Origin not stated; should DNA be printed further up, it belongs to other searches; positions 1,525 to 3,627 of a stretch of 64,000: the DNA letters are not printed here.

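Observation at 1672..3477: NUDIX hydrolase fused to a PP2C-type phosphatase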

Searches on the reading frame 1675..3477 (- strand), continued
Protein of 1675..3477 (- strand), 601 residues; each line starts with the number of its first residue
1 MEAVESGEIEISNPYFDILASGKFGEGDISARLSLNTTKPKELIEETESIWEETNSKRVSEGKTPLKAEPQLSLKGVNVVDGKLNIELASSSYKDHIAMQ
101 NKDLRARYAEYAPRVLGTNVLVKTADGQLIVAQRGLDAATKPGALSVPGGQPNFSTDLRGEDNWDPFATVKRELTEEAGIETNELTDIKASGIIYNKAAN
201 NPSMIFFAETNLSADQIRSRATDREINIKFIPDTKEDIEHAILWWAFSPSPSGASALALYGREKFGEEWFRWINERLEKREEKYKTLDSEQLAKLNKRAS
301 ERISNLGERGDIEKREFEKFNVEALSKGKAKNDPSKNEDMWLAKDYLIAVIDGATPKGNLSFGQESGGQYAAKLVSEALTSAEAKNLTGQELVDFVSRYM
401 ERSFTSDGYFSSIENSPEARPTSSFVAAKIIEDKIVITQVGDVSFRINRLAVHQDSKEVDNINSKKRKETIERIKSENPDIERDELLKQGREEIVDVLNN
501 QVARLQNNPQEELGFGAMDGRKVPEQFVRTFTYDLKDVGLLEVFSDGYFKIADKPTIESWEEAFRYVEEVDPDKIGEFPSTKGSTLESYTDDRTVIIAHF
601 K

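Call 74: find_encoding_contigs(protein=P0001, flank=5000, max_places=4)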
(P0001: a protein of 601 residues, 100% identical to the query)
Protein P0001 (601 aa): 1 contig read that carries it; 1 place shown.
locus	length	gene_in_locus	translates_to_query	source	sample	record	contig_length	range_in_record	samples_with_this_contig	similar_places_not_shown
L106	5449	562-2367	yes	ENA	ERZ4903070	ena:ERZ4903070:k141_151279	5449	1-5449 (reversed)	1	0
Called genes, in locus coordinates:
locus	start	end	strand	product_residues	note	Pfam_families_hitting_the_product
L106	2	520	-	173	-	?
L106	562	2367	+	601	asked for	-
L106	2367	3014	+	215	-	PF13177:DNA_pol3_delta2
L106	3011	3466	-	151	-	-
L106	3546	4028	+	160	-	-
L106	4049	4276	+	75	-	-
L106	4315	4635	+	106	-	-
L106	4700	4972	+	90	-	-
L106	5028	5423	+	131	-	-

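Call 81: search_solved_structures(query=A7, max_evalue=5, show_alignments=0)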
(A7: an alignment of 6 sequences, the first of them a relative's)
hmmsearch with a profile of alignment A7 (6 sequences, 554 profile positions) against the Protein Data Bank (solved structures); distinct sequences matched with E-value up to 5: 15.
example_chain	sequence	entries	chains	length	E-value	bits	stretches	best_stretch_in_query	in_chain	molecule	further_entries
2cqz_A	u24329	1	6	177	0.0082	18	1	72-120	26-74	177aa long hypothetical protein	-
1xx7_A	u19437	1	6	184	0.014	17.2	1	78-145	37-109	oxetanocin-like protein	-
3mzo_A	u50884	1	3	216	0.32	12.7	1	77-139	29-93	Lin2634 protein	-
4epi_A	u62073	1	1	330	0.39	12.4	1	244-315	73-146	Pesticin, Lysozyme Chimera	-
4exm_A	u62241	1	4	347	0.4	12.4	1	244-315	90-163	Pesticin, Lysozyme Chimera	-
4arq_B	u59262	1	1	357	0.42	12.3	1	244-315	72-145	PESTICIN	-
4arq_A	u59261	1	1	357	0.42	12.3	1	244-315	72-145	PESTICIN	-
4arp_A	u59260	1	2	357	0.44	12.2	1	244-315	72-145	PESTICIN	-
4aqn_A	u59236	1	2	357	0.44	12.2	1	244-315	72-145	PESTICIN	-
4arl_A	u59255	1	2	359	0.45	12.2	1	244-315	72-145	PESTICIN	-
4arm_A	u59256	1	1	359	0.45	12.2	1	244-315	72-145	PESTICIN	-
4arm_B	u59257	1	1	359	0.45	12.2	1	244-315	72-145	PESTICIN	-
4epf_A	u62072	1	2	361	0.45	12.2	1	244-315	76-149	Pesticin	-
2paq_A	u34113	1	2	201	1.5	10.5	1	77-120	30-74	5'-deoxynucleotidase YfbR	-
2par_A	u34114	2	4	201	2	10.1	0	77-120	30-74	5'-deoxynucleotidase YfbR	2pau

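Call 86: find_encoding_contigs(protein=P0006, flank=6000, max_places=4)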
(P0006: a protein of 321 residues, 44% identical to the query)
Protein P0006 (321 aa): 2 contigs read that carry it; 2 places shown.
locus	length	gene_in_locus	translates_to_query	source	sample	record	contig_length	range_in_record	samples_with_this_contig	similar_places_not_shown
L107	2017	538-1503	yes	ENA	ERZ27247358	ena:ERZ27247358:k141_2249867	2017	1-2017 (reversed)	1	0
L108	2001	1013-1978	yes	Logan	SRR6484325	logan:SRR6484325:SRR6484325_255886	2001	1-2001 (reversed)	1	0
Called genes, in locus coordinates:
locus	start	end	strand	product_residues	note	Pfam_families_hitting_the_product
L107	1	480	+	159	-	?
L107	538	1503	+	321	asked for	-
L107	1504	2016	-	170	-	?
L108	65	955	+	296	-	PF01820:Dala_Dala_lig_N (weak), PF02655:ATP-grasp_3 (weak), PF07478:Dala_Dala_lig_C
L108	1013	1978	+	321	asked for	-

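Call 87: find_encoding_contigs(protein=P0007, flank=6000, max_places=4)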
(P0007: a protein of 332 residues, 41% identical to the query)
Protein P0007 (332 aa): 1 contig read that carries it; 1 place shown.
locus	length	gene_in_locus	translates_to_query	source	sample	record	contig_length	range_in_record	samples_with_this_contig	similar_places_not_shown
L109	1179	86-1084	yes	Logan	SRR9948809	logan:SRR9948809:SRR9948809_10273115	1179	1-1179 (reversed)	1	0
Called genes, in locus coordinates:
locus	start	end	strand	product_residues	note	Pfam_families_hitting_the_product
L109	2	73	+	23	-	?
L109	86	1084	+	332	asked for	-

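Call 88: find_encoding_contigs(protein=P0012, flank=6000, max_places=4)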
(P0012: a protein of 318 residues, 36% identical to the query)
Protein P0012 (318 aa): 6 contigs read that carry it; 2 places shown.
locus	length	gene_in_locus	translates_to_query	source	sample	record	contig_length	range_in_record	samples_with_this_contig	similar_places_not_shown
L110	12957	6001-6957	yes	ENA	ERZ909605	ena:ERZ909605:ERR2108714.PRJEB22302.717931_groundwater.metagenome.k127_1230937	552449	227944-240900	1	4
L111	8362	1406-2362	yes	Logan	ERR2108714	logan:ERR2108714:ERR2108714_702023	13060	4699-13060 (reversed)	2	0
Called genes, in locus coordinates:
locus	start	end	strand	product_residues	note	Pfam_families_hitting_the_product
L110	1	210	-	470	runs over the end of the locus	PF13231:PMT_2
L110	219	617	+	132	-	-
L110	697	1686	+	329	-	-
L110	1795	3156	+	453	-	PF08529:NusA_N, PF13184:KH_NusA_1st, PF26594:KH_NusA_2nd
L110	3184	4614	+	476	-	PF00009:GTP_EFTU, PF01926:MMR_HSR1, PF02421:FeoB_N (weak), PF10662:PduV-EutP (weak), PF22042:EF-G_D2, PF11987:IF-2, PF03144:GTP_EFTU_D2 (weak)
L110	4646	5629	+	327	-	-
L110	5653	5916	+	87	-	PF00312:Ribosomal_S15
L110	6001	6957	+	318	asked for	-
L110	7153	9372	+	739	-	PF01138:RNase_PH, PF03725:RNase_PH_C (weak), PF01138:RNase_PH, PF03725:RNase_PH_C (weak), PF00013:KH_1, PF00575:S1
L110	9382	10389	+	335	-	-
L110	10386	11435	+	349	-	PF00004:AAA, PF07728:AAA_5 (weak), PF22667:Lon_lid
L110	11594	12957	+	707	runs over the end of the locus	PF17854:FtsK_alpha, PF01580:FtsK_SpoIIIE, PF09397:FtsK_gamma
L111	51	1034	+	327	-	-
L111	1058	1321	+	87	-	PF00312:Ribosomal_S15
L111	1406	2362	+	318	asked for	-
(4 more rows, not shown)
